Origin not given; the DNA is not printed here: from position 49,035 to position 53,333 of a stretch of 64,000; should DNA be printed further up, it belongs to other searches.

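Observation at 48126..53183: WXG100-like proteins plus a three-module FtsK/SpoIIIE ATPase: candidate minimal type VII-like secretion cassette in a PVC-type diderm genome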

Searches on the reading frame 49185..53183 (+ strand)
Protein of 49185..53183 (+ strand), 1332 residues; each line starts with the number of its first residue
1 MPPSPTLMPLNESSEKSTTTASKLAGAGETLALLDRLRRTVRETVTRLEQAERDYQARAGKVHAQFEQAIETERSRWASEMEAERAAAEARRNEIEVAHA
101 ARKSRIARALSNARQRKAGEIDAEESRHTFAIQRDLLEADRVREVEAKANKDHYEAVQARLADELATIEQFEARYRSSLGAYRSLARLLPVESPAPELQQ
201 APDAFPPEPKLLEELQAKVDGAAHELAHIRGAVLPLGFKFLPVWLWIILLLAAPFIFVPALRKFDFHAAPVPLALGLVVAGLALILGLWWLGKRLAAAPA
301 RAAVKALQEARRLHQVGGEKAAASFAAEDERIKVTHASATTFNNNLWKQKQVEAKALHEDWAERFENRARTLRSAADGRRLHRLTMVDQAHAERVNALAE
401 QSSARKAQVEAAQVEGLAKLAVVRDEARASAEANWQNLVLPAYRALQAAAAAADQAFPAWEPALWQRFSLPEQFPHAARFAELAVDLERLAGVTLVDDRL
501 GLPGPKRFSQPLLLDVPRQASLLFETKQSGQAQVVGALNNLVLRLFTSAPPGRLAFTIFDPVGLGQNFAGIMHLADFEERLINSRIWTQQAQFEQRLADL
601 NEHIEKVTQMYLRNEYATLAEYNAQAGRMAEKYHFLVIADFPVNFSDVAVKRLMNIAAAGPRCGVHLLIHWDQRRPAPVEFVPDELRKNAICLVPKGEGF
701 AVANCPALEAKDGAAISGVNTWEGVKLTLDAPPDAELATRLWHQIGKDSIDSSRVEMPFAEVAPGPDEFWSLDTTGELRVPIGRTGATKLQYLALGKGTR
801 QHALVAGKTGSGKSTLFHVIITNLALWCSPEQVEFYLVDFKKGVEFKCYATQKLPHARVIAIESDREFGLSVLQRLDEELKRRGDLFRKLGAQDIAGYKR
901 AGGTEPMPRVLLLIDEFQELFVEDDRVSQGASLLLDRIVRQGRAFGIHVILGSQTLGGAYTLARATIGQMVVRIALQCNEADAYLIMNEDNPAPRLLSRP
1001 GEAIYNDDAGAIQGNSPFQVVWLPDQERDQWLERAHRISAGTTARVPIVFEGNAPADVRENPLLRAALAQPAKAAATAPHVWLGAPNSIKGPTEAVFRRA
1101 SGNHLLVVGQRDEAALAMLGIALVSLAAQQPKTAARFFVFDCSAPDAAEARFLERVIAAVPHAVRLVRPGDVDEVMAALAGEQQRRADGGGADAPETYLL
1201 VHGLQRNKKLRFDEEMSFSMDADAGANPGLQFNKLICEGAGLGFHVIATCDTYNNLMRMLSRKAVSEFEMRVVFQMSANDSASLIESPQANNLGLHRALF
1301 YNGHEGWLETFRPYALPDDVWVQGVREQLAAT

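Call 3: search_protein_families(library=pfam, proteins=[window:49185-53183:+], max_evalue=1)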
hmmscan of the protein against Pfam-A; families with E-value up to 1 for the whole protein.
window:49185-53183:+ (1332 aa): 13 families
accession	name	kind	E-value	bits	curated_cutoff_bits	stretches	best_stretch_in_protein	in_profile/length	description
PF01580.24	FtsK_SpoIIIE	-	4.2e-31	108.6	24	2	783-955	23-218/221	FtsK/SpoIIIE family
PF13401.12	AAA_22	-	0.00011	23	27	1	799-928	4-97/130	AAA domain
PF05729.18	NACHT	-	0.00073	19.8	26.7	1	804-836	4-37/167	NACHT domain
PF01935.23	DUF87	-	0.00075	20.1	23.2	1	793-825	16-48/220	Helicase HerA, central domain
PF00005.33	ABC_tran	-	0.013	16.5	25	1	802-824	13-35/137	ABC transporter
PF13555.12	AAA_29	-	0.023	14.9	27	1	802-820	24-42/61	P-loop containing region of AAA domain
PF01637.24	ATPase_2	-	0.046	14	33.2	1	795-921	15-123/225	ATPase domain predominantly from Archaea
PF12846.13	AAA_10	-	0.054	13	27.5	0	799-852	20-70/362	AAA-like domain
PF13796.11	Sensor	-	0.089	13.2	28.2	1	182-303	50-158/162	Putative sensor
PF04851.21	ResIII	-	0.12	12.7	22.5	0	799-827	22-50/164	Type III restriction enzyme, res subunit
PF24883.2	NPHP3_N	-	0.14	12.8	24.8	1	801-842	23-62/164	Nephrocystin 3, N-terminal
PF13191.12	AAA_16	-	0.15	13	32.6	1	796-920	20-144/167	AAA ATPase domain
PF00689.26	Cation_ATPase_C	-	0.82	9.9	27.3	0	239-290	119-169/175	Cation transporting ATPase, C-terminus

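Call 4: search_protein_families(library=ncbifam, proteins=[window:49185-53183:+], max_evalue=1)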
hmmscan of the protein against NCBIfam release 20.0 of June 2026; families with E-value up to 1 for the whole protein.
window:49185-53183:+ (1332 aa): 7 families
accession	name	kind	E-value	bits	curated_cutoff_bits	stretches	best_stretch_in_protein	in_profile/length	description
TIGR03924.1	T7SS_EccC_a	equivalog_domain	3.7e-33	115.2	509.15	1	766-958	411-609/673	type VII secretion protein EccCa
TIGR03925.1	T7SS_EccC_b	equivalog_domain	3e-27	95.1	346.55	1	773-1142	45-401/564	type VII secretion protein EccCb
TIGR03928.1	T7_EssCb_Firm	equivalog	3e-24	84.8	778.4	1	774-954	442-621/1296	type VII secretion protein EssC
NF007615.0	PRK10263.1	equivalog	3.5e-08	31.6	1566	1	801-899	1011-1105/1355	DNA translocase FtsK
NF041017.1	DNA_import_CedB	equivalog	0.034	12.8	700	0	908-956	472-516/590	DNA import protein CedB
NF000355.4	ribo_prot_ABC_F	equivalog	0.35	9.7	380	1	800-824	339-363/499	ribosomal protection-like ABC-F family protein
NF040937.1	HerA_Thermprot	equivalog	0.43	8.9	800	0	931-987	370-425/487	DNA double-strand break repair helicase HerA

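Call 5: search_solved_structures(query=window:49185-53183:+, max_evalue=0.01, show_alignments=1)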
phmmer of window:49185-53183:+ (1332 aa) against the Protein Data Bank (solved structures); distinct sequences matched with E-value up to 0.01: 15.
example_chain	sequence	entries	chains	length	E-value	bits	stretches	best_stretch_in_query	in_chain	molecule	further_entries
4nh0_A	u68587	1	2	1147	4.4e-31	110.5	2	776-957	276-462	Cell divisionFtsK/SpoIIIE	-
7np7_C1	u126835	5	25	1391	2.7e-27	98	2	772-983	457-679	ESX-5 secretion system protein EccC5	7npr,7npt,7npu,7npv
7b9f_C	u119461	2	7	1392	8e-24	86.5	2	776-982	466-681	EccC5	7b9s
9qks_G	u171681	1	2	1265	2.7e-19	71.5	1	767-961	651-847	ESX secretion system protein YukB,Green fluorescent protein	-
4n1a_A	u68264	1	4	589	8.1e-15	56.6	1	798-970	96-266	Cell divisionFtsK/SpoIIIE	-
2ius_A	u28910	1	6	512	7.3e-10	40.2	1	799-900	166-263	DNA TRANSLOCASE FTSK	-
6o1w_A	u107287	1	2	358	9.3e-10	39.9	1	797-993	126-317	DNA translocase coupling protein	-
6o1x_A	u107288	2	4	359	9.4e-10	39.9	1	797-993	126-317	DNA translocase coupling protein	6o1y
6o1z_A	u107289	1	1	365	9.8e-10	39.8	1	797-993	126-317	DNA translocase coupling protein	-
2iuu_A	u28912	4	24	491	1.4e-08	36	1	800-998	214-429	DNA TRANSLOCASE FTSK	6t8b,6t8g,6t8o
2iut_A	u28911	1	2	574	2.3e-08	35.2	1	800-998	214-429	DNA TRANSLOCASE FTSK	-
9jv8_A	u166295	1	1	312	6.3e-06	27.2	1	805-971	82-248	ESX-1 secretion system protein EccCb1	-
5fv0_A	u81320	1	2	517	2e-05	25.5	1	805-961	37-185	ESX secretion system protein EccC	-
4lya_A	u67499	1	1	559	2.5e-05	25.2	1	805-961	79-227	Uncharacterized protein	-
6j19_A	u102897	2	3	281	0.00051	20.9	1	765-844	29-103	ESX-1 secretion system protein EccCb1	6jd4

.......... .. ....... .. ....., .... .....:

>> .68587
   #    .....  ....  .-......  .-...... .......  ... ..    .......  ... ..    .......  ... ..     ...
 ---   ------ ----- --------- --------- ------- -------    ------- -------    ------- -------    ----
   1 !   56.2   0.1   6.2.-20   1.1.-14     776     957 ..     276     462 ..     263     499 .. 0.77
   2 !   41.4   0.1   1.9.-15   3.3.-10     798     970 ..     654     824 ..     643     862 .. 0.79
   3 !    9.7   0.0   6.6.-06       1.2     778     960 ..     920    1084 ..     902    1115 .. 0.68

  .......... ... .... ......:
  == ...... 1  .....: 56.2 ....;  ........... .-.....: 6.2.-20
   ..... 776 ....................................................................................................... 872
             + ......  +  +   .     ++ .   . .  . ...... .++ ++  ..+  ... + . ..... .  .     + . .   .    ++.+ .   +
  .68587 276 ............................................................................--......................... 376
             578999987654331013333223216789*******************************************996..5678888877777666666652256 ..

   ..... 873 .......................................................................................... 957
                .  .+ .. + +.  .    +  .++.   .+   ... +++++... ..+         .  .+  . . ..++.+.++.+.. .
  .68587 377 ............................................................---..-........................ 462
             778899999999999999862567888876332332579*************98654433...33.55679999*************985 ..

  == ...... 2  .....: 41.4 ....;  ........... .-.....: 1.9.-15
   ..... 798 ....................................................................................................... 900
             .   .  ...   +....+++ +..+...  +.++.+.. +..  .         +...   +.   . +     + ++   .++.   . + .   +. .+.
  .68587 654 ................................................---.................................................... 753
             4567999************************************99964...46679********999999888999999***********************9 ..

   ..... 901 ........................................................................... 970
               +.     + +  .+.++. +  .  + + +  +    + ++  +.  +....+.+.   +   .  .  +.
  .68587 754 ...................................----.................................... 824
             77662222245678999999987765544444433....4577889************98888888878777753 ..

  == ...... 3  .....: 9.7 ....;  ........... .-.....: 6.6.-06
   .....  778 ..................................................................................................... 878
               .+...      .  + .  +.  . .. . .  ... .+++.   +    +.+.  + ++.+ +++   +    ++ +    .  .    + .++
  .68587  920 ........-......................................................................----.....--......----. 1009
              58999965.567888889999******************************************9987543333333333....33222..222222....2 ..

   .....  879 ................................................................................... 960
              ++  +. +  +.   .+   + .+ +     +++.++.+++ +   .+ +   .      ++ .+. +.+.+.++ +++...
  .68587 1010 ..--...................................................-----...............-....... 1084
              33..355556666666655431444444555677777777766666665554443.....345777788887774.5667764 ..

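Call 7: find_homologous_proteins(query=window:49185-53183:+, max_evalue=0.00001)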
Query window:49185-53183:+ (1332 aa): 43 proteins with E <= 0.00001 among 8000 candidates.
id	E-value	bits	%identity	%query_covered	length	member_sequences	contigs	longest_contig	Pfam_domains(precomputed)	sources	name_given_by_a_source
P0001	0.0e+0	2957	100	99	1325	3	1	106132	PF01580.25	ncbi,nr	ncbi:MAG TPA: FtsK/SpoIIIE domain-containing protein [Verrucomicrobiae bacterium]|nr:FtsK/SpoIIIE do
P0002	0.0e+0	2305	78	98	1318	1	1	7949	PF01580.25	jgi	jgi:S-DNA-T family DNA segregation ATPase FtsK/SpoIIIE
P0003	0.0e+0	2233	76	99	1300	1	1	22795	PF01580.25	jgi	-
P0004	0.0e+0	2233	76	99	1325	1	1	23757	PF01580.25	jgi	jgi:DNA segregation ATPase FtsK/SpoIIIE, S-DNA-T family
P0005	0.0e+0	2214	75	98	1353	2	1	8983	PF01580.25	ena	-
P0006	0.0e+0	2210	76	98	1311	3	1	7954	PF01580.25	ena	-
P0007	0.0e+0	2187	74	98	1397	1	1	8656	PF01580.25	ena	-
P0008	0.0e+0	2149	75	98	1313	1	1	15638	PF01580.25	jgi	jgi:hypothetical protein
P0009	0.0e+0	2143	75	98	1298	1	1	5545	PF01580.25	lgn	-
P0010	0.0e+0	2133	73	99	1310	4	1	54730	PF01580.25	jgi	jgi:S-DNA-T family DNA segregation ATPase FtsK/SpoIIIE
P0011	0.0e+0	2121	73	99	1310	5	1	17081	PF01580.25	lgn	-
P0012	0.0e+0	2119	72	99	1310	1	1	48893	PF01580.25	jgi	-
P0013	0.0e+0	2115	72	98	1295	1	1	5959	PF01580.25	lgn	-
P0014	0.0e+0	2111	70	98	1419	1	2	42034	PF01580.25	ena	-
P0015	0.0e+0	2105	72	99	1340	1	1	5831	PF01580.25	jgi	jgi:S-DNA-T family DNA segregation ATPase FtsK/SpoIIIE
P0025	0.0e+0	1937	67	99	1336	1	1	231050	PF01580.25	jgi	jgi:S-DNA-T family DNA segregation ATPase FtsK/SpoIIIE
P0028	0.0e+0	1853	65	98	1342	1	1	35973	PF01580.25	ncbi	-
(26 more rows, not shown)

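Call 8: search_protein_families(library=padloc, proteins=[window:49185-53183:+], max_evalue=1)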
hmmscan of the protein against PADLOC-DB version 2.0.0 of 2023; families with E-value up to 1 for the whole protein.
window:49185-53183:+ (1332 aa): 8 families
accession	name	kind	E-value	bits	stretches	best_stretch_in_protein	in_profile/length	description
PDLC02806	SspH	-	8.7e-27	91.1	1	800-954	1537-1688/1766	SspH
PDLC04140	mad8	-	6.7e-19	66.5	1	778-1005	2-286/314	mads_8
PDLC02804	SspH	-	3.4e-08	29.4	1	801-1011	1334-1540/1561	SspH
PDLC01055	HerA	-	1.2e-07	29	2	773-895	132-245/532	Type III coevolved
PDLC04105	HerA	-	4.2e-05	20.3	1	797-831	163-197/576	-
PDLC04102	HerA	-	0.03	10.7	1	910-954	506-551/654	-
PDLC03859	LmuB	-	0.1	9.7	0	22-179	178-486/611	-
PDLC04135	mad3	-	0.16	9.4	1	805-821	27-43/374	mads_3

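Call 9: find_encoding_contigs(protein=P0025, flank=8000, max_places=2)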
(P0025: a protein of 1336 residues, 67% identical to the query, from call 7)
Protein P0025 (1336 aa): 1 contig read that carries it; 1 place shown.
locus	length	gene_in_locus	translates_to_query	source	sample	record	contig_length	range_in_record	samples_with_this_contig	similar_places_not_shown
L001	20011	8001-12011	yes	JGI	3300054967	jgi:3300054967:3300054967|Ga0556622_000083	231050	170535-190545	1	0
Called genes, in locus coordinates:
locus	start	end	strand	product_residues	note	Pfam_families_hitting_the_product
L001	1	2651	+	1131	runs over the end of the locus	PF04851:ResIII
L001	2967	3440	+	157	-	PF07883:Cupin_2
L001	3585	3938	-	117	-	-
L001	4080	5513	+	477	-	PF05708:Peptidase_C92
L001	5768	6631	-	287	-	PF01048:PNP_UDP_1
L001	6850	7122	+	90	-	PF06013:WXG100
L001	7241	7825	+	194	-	-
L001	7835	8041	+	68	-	-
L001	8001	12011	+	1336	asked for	PF01580:FtsK_SpoIIIE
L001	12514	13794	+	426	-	PF00890:FAD_binding_2 (faint), PF01266:DAO (faint), PF01494:FAD_binding_3, PF04820:Trp_halogenase, PF12831:FAD_oxidored, PF13450:NAD_binding_8 (weak), PF04820:Trp_halogenase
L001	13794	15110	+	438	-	PF13579:Glyco_trans_4_4, PF13439:Glyco_transf_4, PF00534:Glycos_transf_1, PF13692:Glyco_trans_1_4, PF13524:Glyco_trans_1_2 (weak)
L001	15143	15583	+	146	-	PF13279:4HBT_2, PF03061:4HBT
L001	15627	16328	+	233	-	PF04311:DUF459 (faint), PF00657:Lipase_GDSL (weak), PF13472:Lipase_GDSL_2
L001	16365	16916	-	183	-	PF03692:CxxCxxCC (weak)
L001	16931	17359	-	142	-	PF13279:4HBT_2, PF03061:4HBT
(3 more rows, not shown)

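Call 10: find_encoding_contigs(protein=P0028, flank=8000, max_places=2)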
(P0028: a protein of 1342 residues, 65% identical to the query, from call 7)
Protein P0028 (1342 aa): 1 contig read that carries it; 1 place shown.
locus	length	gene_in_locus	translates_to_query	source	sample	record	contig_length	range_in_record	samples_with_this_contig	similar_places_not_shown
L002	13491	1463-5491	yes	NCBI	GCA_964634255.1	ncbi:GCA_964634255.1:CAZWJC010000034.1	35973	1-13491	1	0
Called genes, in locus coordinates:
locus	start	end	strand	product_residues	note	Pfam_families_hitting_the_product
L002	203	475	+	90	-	PF06013:WXG100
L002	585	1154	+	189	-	-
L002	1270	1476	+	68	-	-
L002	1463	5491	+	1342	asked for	PF01580:FtsK_SpoIIIE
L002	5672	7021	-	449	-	PF01235:Na_Ala_symp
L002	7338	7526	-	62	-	-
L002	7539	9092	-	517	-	PF00474:SSF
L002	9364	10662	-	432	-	-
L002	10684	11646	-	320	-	PF03088:Str_synth (faint), PF08450:SGL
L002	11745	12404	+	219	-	PF00702:Hydrolase, PF13419:HAD_2, PF13242:Hydrolase_like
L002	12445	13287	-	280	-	PF01078:Mg_chelatase, PF00493:MCM (weak), PF13335:Mg_chelatase_C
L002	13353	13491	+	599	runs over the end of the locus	PF00239:Resolvase, PF07508:Recombinase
